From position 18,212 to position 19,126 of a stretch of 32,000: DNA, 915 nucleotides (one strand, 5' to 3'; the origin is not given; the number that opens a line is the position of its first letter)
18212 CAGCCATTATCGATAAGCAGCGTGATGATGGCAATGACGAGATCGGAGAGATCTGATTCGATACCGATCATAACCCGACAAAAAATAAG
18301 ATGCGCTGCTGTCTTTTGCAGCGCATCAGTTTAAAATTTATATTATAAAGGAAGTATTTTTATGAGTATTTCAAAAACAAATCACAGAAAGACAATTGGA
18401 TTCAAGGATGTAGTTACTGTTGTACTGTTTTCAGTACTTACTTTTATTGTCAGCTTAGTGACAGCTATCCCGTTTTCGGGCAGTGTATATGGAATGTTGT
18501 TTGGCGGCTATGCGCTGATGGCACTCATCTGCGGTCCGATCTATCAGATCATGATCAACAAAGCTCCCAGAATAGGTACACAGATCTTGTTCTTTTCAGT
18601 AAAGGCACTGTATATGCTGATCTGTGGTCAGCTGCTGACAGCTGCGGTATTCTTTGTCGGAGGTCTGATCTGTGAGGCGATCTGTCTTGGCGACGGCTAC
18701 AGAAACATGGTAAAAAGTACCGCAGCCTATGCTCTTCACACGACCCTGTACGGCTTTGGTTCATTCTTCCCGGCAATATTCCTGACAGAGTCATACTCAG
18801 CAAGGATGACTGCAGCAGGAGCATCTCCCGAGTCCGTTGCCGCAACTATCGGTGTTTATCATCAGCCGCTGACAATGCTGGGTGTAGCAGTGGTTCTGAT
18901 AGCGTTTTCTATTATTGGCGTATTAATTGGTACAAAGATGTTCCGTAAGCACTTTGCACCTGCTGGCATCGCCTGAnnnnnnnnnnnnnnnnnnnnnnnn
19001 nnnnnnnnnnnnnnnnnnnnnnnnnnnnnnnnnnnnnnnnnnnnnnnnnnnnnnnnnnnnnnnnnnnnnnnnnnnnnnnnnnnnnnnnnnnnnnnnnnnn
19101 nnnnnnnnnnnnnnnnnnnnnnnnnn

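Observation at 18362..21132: ECF-type (S-T-AA') importer embedded in the middle of an NRPS/PKS line, alongside a separate ABC-2 exporter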

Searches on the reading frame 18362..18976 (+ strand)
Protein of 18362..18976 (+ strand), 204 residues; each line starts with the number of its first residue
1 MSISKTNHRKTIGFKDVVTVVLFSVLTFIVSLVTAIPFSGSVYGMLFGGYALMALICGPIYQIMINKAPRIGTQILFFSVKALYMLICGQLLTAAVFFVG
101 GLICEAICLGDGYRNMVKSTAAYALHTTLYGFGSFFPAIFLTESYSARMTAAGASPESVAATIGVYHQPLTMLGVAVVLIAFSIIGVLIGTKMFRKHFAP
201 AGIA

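Call 5: search_protein_families(library=pfam, proteins=[window:18362-18976:+], max_evalue=0.01)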
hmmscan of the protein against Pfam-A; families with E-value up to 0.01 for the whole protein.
window:18362-18976:+ (204 aa): 1 family
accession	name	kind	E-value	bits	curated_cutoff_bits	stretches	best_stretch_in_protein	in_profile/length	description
PF09605.15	Trep_Strep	-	2.6e-34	119.3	28.7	1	15-199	2-184/185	Hypothetical bacterial integral membrane protein (Trep_Strep)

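Call 6: search_protein_families(library=ncbifam, proteins=[window:18362-18976:+], max_evalue=0.01)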
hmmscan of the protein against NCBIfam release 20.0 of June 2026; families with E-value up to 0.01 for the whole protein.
window:18362-18976:+ (204 aa): 1 family
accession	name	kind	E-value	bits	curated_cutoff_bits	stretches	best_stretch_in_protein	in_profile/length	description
TIGR02185.1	Trep_Strep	subfamily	5e-26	92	76.45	1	14-198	3-186/188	MptD family putative ECF transporter S component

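Call 11: find_homologous_proteins(query=window:18362-18976:+)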
Query window:18362-18976:+ (204 aa): 5 proteins with E <= 0.001 among 1122 candidates.
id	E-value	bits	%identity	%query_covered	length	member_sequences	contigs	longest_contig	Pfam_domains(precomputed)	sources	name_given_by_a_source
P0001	1.3e-109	383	91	99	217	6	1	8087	PF09605.16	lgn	-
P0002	1.4e-99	350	82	99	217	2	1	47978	PF09605.16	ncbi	-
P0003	1.5e-69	252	56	97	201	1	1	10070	PF09605.16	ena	-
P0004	7.4e-66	240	55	98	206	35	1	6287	PF09605.16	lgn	-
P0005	1.0e-64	236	56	97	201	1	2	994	PF09605.16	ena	-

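Call 12: find_encoding_contigs(protein=P0002, flank=10000, max_places=3)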
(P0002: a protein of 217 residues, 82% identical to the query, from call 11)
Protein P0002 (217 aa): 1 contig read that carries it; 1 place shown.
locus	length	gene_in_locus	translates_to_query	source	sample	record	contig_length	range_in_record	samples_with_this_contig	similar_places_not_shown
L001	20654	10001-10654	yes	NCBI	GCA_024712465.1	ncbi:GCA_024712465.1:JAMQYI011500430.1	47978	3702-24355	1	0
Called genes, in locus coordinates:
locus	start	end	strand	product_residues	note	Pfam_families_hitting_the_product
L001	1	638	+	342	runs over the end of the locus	PF12698:ABC2_membrane_3, PF01061:ABC2_membrane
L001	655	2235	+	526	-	PF00501:AMP-binding, PF13193:AMP-binding_C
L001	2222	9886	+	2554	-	PF00668:Condensation, PF00501:AMP-binding, PF13193:AMP-binding_C, PF00550:PP-binding, PF00668:Condensation, PF00501:AMP-binding, PF13489:Methyltransf_23 (weak), PF00550:PP-binding, +1 more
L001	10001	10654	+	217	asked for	PF09605:Trep_Strep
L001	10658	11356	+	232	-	PF02361:CbiQ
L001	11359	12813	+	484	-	PF03193:RsgA_GTPase (faint), PF00005:ABC_tran, PF02463:SMC_N (weak), PF13175:AAA_15 (faint), PF13304:AAA_21 (weak), PF00005:ABC_tran, PF02463:SMC_N, PF13304:AAA_21, +6 more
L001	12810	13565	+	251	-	PF00975:Thioesterase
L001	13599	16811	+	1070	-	PF00109:ketoacyl-synt, PF02801:Ketoacyl-synt_C, PF16197:KAsynt_C_assoc, PF13489:Methyltransf_23, PF08241:Methyltransf_11, PF08242:Methyltransf_12, PF13649:Methyltransf_25, PF13847:Methyltransf_31, +2 more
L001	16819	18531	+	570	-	PF00668:Condensation, PF00550:PP-binding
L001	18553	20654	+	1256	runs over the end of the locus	PF00109:ketoacyl-synt, PF02801:Ketoacyl-synt_C, PF16197:KAsynt_C_assoc, PF22336:RhiE-like_linker, PF22621:CurL-like_PKS_C, PF00550:PP-binding, PF00668:Condensation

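Call 13: find_encoding_contigs(protein=P0003, flank=10000, max_places=3)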
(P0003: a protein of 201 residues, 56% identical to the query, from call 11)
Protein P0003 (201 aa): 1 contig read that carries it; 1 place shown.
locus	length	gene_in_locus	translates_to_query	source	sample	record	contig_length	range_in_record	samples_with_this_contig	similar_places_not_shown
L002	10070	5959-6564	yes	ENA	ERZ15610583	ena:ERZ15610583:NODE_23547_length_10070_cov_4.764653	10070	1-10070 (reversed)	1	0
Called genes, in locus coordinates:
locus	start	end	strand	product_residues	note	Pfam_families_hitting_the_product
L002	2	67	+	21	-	?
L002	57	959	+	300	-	PF13349:DUF4097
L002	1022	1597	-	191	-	PF09605:Trep_Strep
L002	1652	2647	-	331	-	PF12833:HTH_18, PF00165:HTH_AraC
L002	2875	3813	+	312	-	PF00005:ABC_tran, PF13304:AAA_21 (weak), PF13732:DrrA1-3_C (weak)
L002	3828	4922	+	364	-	PF12698:ABC2_membrane_3, PF01061:ABC2_membrane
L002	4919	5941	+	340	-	PF12698:ABC2_membrane_3, PF01061:ABC2_membrane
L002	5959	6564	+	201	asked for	PF09605:Trep_Strep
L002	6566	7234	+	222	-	PF02361:CbiQ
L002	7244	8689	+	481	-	PF02367:TsaE (faint), PF03193:RsgA_GTPase (faint), PF13481:AAA_25 (faint), PF00005:ABC_tran, PF00005:ABC_tran, PF02463:SMC_N (weak), PF13604:AAA_30 (weak), PF13304:AAA_21, +6 more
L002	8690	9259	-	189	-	PF00440:TetR_N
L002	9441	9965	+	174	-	PF13420:Acetyltransf_4 (weak), PF00583:Acetyltransf_1, PF13673:Acetyltransf_10 (weak), PF13508:Acetyltransf_7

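Call 14: find_encoding_contigs(protein=P0004, flank=10000, max_places=3)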
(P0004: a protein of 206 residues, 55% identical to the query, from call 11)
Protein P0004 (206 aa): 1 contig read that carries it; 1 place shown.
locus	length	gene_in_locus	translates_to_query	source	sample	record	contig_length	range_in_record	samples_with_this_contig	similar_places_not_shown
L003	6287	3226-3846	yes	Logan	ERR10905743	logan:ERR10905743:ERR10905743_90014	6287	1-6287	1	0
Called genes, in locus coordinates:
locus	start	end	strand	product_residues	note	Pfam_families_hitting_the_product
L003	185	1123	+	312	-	PF00005:ABC_tran, PF13304:AAA_21, PF13732:DrrA1-3_C (weak)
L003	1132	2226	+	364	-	PF12679:ABC2_membrane_2 (faint), PF12698:ABC2_membrane_3, PF01061:ABC2_membrane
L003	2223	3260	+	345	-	PF12698:ABC2_membrane_3, PF01061:ABC2_membrane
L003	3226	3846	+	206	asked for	PF09605:Trep_Strep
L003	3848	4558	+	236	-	PF02361:CbiQ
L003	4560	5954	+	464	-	PF02367:TsaE (faint), PF03215:Rad17 (faint), PF13555:AAA_29 (faint), PF00005:ABC_tran, PF13304:AAA_21 (weak), PF00005:ABC_tran, PF13401:AAA_22, PF02463:SMC_N (weak), +9 more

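Call 20: search_solved_structures(query=window:18362-18976:+, max_evalue=10)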
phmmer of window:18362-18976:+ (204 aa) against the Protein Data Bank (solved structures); distinct sequences matched with E-value up to 10: 0.
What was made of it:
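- Tried and rejected: Direct PDB sequence search with S: nothing (call 20).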

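Call 25: search_protein_representatives(protein=window:18362-18976:+)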
Query: 204 residues. Proteins with E-value up to 0.001 (for the whole library): 293; up to 1e-10: 48; up to 1e-30: 3. The best 150 are listed.
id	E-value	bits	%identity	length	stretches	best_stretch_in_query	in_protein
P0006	3.1e-54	200.3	46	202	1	4-203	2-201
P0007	4.2e-39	151.0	41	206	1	7-204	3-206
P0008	9.0e-35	136.9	34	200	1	7-203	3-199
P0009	4.5e-27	111.7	35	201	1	10-204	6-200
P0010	1.2e-24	103.8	38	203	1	7-203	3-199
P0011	2.3e-22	96.4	31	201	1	6-199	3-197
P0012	2.7e-22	96.2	28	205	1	8-203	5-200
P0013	1.7e-20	90.3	32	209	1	4-204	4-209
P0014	2.8e-20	89.6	35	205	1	4-203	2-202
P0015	6.1e-20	88.5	33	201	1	5-203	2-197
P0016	9.8e-19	84.6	27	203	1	7-203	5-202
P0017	1.8e-18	83.7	29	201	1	14-203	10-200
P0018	6.2e-18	82.0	32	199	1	6-200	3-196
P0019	4.0e-16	76.1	26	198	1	6-203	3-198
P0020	1.7e-15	74.0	29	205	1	8-203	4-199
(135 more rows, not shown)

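Call 29: find_related_loci(query=A2, collection=genome_contigs, flank=10000)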
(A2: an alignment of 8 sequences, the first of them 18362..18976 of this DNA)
Query A2 (204 aa) in genome_contigs; peptide patterns used: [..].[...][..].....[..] (x = any residue, [..] = any of these).
33 stretches matched a pattern; 9 encode a relative of the query (tblastn E <= 1e-3); 9 distinct loci.
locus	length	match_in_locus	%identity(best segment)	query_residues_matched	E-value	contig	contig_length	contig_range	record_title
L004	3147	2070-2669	56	5-204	4e-75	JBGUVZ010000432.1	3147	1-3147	MAG: Oscillospiraceae bacterium isolate ruminal_MAG_89 ruminal_MAG_89_contig_0432, whole genome shotgun sequence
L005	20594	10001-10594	45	7-204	2e-52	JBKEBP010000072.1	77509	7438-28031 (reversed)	MAG: Suipraeoptans sp. isolate VLC_069 k121_17721222, whole genome shotgun sequence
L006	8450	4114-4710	44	6-204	5e-51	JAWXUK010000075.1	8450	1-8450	MAG: Eubacteriales bacterium isolate FM_47_G117_IV NODE_4463_length_8451_cov_2.714646, whole genome shotgun sequence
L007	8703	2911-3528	42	7-204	2e-45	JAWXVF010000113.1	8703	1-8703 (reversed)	MAG: Eubacteriales bacterium isolate FM_68_G124_IV NODE_1541_length_8704_cov_2.288827, whole genome shotgun sequence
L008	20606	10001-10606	38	1-204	5e-45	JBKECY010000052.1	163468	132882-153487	MAG: Lachnospiraceae bacterium isolate VLC_034 k121_12885794, whole genome shotgun sequence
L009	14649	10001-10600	38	2-203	1e-33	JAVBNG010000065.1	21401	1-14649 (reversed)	MAG: Oscillospiraceae bacterium isolate EPI_MAG_00073 c_000013258412, whole genome shotgun sequence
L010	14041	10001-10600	39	4-204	9e-43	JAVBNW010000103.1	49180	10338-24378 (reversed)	MAG: Eubacteriales bacterium isolate EPI_MAG_00092 c_000005261145, whole genome shotgun sequence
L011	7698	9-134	52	163-204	1e-9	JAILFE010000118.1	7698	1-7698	MAG: Oscillospiraceae bacterium isolate RUI064 k141_14467981_flag=0_multi=11.9651_len=7698, whole genome shotgun sequenc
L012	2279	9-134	52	163-204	9e-10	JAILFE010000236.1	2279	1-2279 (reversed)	MAG: Oscillospiraceae bacterium isolate RUI064 k141_15742054_flag=0_multi=4.8068_len=2279, whole genome shotgun sequence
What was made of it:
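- Tried and rejected: The genome_contigs scan returned only 9 MAG loci (call 29).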

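Call 41: search_protein_families(library=pfam, proteins=[L010:5305-6345:-, L010:6431-8251:+, L010:8248-10005:+, L010:12881-13498:+, L010:735-2513:+, L006:246-839:-, L007:5845-6828:+, L007:7631-8701:+, L005:5550-6131:-, L005:4612-5286:+], max_evalue=0.0001)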
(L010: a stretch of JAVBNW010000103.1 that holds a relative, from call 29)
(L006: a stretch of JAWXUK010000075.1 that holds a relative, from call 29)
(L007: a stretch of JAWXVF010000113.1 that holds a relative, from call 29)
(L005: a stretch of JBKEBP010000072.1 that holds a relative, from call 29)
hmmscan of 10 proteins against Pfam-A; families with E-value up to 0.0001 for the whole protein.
L010:5305-6345:- (346 aa): 2 families
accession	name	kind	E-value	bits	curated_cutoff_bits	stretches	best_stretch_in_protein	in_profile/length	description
PF12833.13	HTH_18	-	4.4e-21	75.4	33.6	1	264-341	1-79/80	Helix-turn-helix domain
PF00165.29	HTH_AraC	-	4.2e-08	33.6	26.6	0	304-336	6-37/42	Bacterial regulatory helix-turn-helix proteins, AraC family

L010:6431-8251:+ (606 aa): 3 families
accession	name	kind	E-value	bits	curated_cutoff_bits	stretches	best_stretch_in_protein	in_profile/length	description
PF00005.33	ABC_tran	-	3.5e-26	92.9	25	1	370-518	1-137/137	ABC transporter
PF00664.28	ABC_membrane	-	9.2e-17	62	28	1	33-296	7-267/274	ABC transporter transmembrane region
PF02463.25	SMC_N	-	2.2e-06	27.7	40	0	489-561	136-212/220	RecF/RecN/SMC N terminal domain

L010:8248-10005:+ (585 aa): 5 families
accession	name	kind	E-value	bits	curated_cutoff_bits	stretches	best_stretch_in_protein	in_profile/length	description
PF00005.33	ABC_tran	-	4.4e-32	112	25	1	349-498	1-137/137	ABC transporter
PF00664.28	ABC_membrane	-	3.2e-26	93.1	28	1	58-292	39-273/274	ABC transporter transmembrane region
PF02463.25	SMC_N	-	2.7e-10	40.5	40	1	359-540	24-211/220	RecF/RecN/SMC N terminal domain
PF13304.12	AAA_21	-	3.1e-08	34.5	27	0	361-435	1-82/304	AAA domain, putative AbiEii toxin, Type IV TA system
PF09818.15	ABC_ATPase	-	1.2e-05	24.9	23.2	0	443-536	132-223/283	P-loop domain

L010:12881-13498:+ (205 aa): 1 family
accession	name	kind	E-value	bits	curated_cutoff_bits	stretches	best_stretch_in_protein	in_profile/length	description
PF00440.29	TetR_N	-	9.6e-13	48.1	24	1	13-58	2-47/47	Bacterial regulatory proteins, tetR family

L010:735-2513:+ (592 aa): 5 families
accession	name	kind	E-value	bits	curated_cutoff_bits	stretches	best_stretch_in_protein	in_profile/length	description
PF00005.33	ABC_tran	-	7.2e-32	111.3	25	1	365-514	1-137/137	ABC transporter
PF00664.28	ABC_membrane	-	5.2e-19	69.4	28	1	72-297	40-265/274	ABC transporter transmembrane region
PF02463.25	SMC_N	-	3e-07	30.5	40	1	485-556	136-211/220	RecF/RecN/SMC N terminal domain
PF09818.15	ABC_ATPase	-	3.6e-06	26.7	23.2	0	452-556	125-230/283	P-loop domain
PF13304.12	AAA_21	-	2.2e-05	25.1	27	0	377-399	1-23/304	AAA domain, putative AbiEii toxin, Type IV TA system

L006:246-839:- (197 aa): 1 family
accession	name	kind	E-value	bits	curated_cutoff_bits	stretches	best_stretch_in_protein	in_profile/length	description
PF00440.29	TetR_N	-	9.5e-11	41.8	24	1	20-58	4-42/47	Bacterial regulatory proteins, tetR family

L007:5845-6828:+ (327 aa): 4 families
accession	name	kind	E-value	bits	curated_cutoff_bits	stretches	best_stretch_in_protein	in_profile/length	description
PF13304.12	AAA_21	-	2.5e-21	77.4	27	1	129-265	183-300/304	AAA domain, putative AbiEii toxin, Type IV TA system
PF13175.12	AAA_15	-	2.9e-15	57.2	32.1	1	1-134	1-132/374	AAA ATPase domain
PF02463.25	SMC_N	-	2.8e-09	37.2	40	1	3-51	2-56/220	RecF/RecN/SMC N terminal domain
PF13476.12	AAA_23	-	2.6e-06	28.6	27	1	5-46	1-42/201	AAA domain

L007:7631-8701:+ (357 aa): 0 families

L005:5550-6131:- (193 aa): 1 family
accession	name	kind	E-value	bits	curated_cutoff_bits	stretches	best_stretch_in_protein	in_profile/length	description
PF00440.29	TetR_N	-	6.5e-13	48.7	24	1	17-60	1-44/47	Bacterial regulatory proteins, tetR family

L005:4612-5286:+ (224 aa): 1 family
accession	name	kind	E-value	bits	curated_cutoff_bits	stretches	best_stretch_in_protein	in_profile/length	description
PF00232.24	Glyco_hydro_1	-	4.3e-28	98.4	22.6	1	103-214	320-441/453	Glycosyl hydrolase family 1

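Call 46: find_homologous_proteins(query=A1, max_evalue=1e-10)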
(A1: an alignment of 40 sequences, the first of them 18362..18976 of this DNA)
Query A1 (40 sequences) (204 aa, profile of the alignment): 22 proteins with E <= 1e-10 among 8000 candidates.
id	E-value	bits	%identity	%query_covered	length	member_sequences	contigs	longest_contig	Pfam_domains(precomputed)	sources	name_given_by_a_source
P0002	9.3e-70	253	82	99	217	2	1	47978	PF09605.16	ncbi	-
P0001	5.1e-69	250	91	99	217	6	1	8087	PF09605.16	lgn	-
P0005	2.7e-68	248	56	97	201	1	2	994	PF09605.16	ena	-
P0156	7.1e-63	230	54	93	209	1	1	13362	PF09605.16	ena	-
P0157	2.1e-62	228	54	92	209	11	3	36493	PF09605.16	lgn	-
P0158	1.6e-61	226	53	93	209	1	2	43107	PF09605.16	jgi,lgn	jgi:energy-coupling factor transport system substrate-specific component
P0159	2.7e-61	225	51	100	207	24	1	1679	PF09605.16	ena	-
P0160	2.7e-61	225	54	99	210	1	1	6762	PF09605.16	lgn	-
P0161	9.9e-55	203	36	97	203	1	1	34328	PF09605.16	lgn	-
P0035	7.6e-51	191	30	97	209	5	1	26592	PF09605.16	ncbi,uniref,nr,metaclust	ncbi:hypothetical protein QJ48_19870 [Paenibacillus sp. A3]|uniref:MptD family putative ECF transpor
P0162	2.3e-50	189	31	95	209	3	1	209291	PF09605.16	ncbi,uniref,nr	ncbi:MptD family putative ECF transporter S component [Paenibacillus sp. OSY-SE]|uniref:MptD family 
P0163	1.5e-49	187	28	95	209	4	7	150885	PF09605.16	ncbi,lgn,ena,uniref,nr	ncbi:MptD family putative ECF transporter S component [Paenibacillus ehimensis]|uniref:MptD family p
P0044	5.1e-49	185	25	76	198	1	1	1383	PF09605.16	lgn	-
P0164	1.1e-48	184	29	94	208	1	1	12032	PF09605.16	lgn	-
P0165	7.6e-44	168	33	100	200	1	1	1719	PF09605.16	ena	-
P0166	1.4e-43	167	27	75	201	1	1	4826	PF09605.16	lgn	-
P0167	7.6e-43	165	25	100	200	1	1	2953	PF09605.16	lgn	-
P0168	2.1e-42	163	30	96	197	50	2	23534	PF09605.16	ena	-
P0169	2.4e-42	163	41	92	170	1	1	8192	PF09605.16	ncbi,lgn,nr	ncbi:MAG: MptD family putative ECF transporter S component [Eubacterium sp.]|nr:MptD family putative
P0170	4.0e-39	153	27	96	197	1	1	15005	PF09605.16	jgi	jgi:energy-coupling factor transport system substrate-specific component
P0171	2.7e-37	147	21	98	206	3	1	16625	PF09605.16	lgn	-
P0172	4.3e-37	146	29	100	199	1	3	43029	PF09605.16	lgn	-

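Call 47: find_encoding_contigs(protein=P0158, flank=10000, max_places=2)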
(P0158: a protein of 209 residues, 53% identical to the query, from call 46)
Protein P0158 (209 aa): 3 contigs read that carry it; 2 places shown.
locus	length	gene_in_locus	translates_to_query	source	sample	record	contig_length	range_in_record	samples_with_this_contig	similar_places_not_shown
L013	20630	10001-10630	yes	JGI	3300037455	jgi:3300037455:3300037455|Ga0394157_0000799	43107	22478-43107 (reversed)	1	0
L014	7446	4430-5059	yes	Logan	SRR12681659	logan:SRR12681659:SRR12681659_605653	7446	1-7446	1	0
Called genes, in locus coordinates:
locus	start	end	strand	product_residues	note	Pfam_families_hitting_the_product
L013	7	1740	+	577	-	PF00664:ABC_membrane, PF02463:SMC_N, PF00005:ABC_tran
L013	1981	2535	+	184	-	PF00440:TetR_N (weak)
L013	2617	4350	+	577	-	PF00664:ABC_membrane, PF00005:ABC_tran, PF02463:SMC_N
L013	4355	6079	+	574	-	PF00664:ABC_membrane, PF00005:ABC_tran, PF02463:SMC_N (weak)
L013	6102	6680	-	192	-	PF00440:TetR_N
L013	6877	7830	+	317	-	PF00005:ABC_tran, PF13304:AAA_21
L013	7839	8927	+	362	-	PF12698:ABC2_membrane_3, PF01061:ABC2_membrane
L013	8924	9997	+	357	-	PF12698:ABC2_membrane_3, PF01061:ABC2_membrane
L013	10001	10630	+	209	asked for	PF09605:Trep_Strep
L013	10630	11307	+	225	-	PF02361:CbiQ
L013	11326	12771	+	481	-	PF00005:ABC_tran, PF13166:AAA_13 (faint), PF13175:AAA_15 (faint), PF13191:AAA_16 (faint), PF13401:AAA_22 (faint), PF13476:AAA_23 (faint), PF00005:ABC_tran, PF02463:SMC_N (weak), +5 more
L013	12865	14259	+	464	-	PF03952:Enolase_N, PF00113:Enolase_C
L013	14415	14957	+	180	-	PF00255:GSHPx, PF00578:AhpC-TSA (faint)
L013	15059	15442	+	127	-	PF22381:Staph_reg_Sar_Rot, PF12802:MarR_2, PF01047:MarR, PF13463:HTH_27 (weak), PF13601:HTH_34 (weak)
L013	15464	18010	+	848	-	PF00403:HMA, PF00122:E1-E2_ATPase, PF00702:Hydrolase, PF12710:HAD (faint), PF08282:Hydrolase_3 (faint), PF00403:HMA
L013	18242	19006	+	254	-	PF02535:Zip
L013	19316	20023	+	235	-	PF00005:ABC_tran, PF13304:AAA_21 (faint)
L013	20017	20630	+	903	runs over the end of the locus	PF12704:MacB_PCD (faint), PF02687:FtsX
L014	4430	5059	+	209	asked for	PF09605:Trep_Strep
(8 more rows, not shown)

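Call 48: find_encoding_contigs(protein=P0157, flank=10000, max_places=2)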
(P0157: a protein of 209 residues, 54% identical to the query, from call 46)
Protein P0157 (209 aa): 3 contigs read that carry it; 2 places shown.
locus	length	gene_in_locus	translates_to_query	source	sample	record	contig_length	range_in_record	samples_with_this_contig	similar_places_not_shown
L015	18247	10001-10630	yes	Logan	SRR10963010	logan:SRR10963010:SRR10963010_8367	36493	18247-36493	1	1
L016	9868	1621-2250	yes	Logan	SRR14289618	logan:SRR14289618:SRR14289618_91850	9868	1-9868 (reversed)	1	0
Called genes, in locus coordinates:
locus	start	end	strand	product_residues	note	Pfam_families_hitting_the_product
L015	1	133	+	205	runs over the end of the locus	PF14196:ATC_hydrolase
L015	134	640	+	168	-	-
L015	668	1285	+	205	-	PF00583:Acetyltransf_1 (weak), PF13508:Acetyltransf_7 (faint)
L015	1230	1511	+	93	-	-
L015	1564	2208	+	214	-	PF20599:DUF6796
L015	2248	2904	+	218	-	PF14196:ATC_hydrolase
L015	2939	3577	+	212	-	-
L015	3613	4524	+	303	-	PF10340:Say1_Mug180 (weak), PF07859:Abhydrolase_3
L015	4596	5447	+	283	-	PF02353:CMAS (weak), PF05175:MTS, PF01209:Ubie_methyltran, PF13489:Methyltransf_23, PF13847:Methyltransf_31, PF08241:Methyltransf_11, PF08242:Methyltransf_12, PF13649:Methyltransf_25, +2 more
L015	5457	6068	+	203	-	PF20599:DUF6796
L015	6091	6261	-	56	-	-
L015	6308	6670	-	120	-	PF00440:TetR_N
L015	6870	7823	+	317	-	PF00005:ABC_tran, PF13304:AAA_21 (weak)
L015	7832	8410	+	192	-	PF12698:ABC2_membrane_3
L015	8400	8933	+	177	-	PF01061:ABC2_membrane, PF12698:ABC2_membrane_3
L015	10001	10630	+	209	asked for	PF09605:Trep_Strep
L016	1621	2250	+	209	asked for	PF09605:Trep_Strep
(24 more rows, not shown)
